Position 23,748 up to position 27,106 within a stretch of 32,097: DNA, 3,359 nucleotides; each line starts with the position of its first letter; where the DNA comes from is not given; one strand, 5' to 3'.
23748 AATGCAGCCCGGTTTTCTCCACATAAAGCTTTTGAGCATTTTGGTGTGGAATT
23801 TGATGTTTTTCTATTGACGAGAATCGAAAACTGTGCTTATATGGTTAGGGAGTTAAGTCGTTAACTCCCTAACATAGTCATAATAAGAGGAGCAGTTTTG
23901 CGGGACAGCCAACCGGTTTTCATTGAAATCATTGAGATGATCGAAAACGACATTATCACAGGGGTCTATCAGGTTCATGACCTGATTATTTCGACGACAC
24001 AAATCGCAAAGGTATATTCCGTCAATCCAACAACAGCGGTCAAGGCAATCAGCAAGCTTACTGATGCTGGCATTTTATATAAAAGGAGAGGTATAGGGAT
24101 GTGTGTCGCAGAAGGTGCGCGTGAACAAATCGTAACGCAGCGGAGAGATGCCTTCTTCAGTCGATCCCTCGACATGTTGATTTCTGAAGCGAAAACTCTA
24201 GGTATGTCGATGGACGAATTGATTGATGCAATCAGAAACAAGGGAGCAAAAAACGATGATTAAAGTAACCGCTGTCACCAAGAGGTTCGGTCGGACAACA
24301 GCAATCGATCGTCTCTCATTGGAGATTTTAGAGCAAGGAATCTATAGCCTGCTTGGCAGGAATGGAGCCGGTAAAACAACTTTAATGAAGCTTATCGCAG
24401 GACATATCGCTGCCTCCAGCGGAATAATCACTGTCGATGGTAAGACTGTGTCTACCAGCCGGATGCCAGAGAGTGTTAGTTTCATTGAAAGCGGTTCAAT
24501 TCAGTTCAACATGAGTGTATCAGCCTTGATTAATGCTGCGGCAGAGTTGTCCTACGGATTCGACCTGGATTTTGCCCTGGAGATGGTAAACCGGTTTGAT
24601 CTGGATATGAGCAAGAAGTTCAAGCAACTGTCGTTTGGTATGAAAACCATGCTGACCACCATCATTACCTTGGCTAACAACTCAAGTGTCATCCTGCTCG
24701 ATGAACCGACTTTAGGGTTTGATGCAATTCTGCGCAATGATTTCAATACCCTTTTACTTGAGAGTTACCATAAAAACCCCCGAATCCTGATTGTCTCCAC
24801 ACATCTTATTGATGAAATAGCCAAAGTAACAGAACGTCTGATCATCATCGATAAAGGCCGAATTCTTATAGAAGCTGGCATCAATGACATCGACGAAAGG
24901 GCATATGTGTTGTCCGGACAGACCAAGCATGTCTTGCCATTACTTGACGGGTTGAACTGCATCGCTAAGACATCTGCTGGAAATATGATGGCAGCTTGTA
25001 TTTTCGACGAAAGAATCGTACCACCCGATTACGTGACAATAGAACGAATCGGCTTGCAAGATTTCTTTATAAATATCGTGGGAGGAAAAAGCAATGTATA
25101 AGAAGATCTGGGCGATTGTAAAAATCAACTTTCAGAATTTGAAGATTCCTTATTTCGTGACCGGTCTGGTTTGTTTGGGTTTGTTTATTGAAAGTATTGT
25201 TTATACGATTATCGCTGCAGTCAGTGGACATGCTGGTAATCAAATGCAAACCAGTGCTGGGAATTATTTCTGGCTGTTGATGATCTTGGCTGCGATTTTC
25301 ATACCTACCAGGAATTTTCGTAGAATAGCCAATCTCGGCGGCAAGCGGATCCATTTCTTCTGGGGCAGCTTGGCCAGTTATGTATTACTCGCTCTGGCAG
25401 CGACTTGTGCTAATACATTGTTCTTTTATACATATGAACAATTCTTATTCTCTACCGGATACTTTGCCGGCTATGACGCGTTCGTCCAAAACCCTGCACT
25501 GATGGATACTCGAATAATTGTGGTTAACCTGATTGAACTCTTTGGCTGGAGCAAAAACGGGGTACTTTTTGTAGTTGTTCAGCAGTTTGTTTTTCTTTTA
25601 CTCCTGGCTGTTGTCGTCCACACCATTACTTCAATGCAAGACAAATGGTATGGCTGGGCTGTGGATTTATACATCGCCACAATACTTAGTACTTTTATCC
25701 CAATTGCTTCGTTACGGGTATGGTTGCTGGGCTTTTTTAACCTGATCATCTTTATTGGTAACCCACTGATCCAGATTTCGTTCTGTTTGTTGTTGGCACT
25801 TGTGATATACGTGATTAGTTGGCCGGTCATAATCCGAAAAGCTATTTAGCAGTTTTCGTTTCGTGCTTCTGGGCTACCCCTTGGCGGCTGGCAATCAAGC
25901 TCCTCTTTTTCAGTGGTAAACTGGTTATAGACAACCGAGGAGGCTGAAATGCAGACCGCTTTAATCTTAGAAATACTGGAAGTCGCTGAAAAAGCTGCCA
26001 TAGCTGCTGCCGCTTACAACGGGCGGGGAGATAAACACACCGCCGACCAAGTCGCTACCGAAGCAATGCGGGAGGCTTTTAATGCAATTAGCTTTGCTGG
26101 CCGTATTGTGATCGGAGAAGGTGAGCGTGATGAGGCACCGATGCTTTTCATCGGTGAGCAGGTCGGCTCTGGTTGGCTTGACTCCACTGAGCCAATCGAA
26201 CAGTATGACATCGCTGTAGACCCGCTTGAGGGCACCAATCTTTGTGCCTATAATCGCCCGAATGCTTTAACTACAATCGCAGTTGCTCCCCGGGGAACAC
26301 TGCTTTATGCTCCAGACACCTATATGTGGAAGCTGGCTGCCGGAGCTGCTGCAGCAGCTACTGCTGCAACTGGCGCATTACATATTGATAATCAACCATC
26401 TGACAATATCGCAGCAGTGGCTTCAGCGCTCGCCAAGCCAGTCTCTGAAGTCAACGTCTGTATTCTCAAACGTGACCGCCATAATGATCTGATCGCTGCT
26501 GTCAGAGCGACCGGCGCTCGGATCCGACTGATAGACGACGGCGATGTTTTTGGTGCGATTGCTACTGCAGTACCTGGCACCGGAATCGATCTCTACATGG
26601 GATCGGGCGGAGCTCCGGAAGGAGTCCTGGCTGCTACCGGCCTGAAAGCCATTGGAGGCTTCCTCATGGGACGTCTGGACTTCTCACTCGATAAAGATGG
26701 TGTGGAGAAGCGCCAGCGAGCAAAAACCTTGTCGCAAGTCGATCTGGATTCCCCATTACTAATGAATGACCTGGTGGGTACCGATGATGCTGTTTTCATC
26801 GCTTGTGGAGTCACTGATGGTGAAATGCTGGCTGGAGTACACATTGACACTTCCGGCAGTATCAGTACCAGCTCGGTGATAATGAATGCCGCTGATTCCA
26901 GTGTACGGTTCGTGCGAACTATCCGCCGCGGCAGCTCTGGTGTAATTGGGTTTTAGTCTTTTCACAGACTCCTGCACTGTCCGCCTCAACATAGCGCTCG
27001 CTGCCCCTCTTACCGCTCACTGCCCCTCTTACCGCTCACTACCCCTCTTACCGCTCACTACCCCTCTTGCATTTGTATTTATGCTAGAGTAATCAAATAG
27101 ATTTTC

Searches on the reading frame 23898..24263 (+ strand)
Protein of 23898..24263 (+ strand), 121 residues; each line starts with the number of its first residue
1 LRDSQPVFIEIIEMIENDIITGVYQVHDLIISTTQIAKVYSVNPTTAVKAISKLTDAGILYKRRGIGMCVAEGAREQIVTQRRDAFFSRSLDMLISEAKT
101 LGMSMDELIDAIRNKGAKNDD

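Call 46: search_protein_families(library=pfam, proteins=[window:23898-24263:+], max_evalue=0.00001)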
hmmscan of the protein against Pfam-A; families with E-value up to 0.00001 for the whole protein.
window:23898-24263:+ (121 aa): 1 family
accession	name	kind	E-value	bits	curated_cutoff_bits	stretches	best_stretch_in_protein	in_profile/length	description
PF00392.27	GntR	-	1.3e-07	31.6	27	1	10-70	4-64/64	Bacterial regulatory proteins, gntR family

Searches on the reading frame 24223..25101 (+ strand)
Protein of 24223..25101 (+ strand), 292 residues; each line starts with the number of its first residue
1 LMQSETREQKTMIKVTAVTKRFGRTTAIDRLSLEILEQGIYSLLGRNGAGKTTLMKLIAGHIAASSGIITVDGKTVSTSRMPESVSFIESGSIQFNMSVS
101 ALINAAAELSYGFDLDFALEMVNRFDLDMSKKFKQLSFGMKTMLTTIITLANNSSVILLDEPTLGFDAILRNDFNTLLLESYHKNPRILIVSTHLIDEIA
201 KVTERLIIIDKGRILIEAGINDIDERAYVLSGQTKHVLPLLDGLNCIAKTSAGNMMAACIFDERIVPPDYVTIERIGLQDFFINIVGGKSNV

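Call 46: search_protein_families(library=pfam, proteins=[window:24223-25101:+], max_evalue=0.00001)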
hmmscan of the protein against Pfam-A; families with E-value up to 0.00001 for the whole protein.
window:24223-25101:+ (292 aa): 2 families
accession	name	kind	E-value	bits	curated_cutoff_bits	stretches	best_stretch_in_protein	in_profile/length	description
PF00005.33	ABC_tran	-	2.5e-20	73.9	25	1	29-163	2-136/137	ABC transporter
PF13304.12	AAA_21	-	1.8e-06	28.7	27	0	41-59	2-20/304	AAA domain, putative AbiEii toxin, Type IV TA system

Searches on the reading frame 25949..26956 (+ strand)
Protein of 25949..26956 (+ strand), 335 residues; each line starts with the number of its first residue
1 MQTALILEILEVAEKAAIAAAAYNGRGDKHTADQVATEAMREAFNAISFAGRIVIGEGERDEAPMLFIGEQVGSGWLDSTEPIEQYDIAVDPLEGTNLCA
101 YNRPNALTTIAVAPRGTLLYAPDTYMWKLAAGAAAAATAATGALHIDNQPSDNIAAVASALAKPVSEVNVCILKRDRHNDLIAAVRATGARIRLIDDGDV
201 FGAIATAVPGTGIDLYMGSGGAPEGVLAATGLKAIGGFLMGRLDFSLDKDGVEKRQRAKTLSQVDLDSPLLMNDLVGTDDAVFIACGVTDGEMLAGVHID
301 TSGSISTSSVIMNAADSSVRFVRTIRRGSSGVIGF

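Call 46: search_protein_families(library=pfam, proteins=[window:25949-26956:+], max_evalue=0.00001)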
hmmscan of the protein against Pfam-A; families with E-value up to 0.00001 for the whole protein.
window:25949-26956:+ (335 aa): 1 family
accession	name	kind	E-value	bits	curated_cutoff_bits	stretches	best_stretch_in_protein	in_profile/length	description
PF03320.18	FBPase_glpX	-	1.2e-111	372.9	27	1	4-325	2-306/307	Bacterial fructose-1,6-bisphosphatase, glpX-encoded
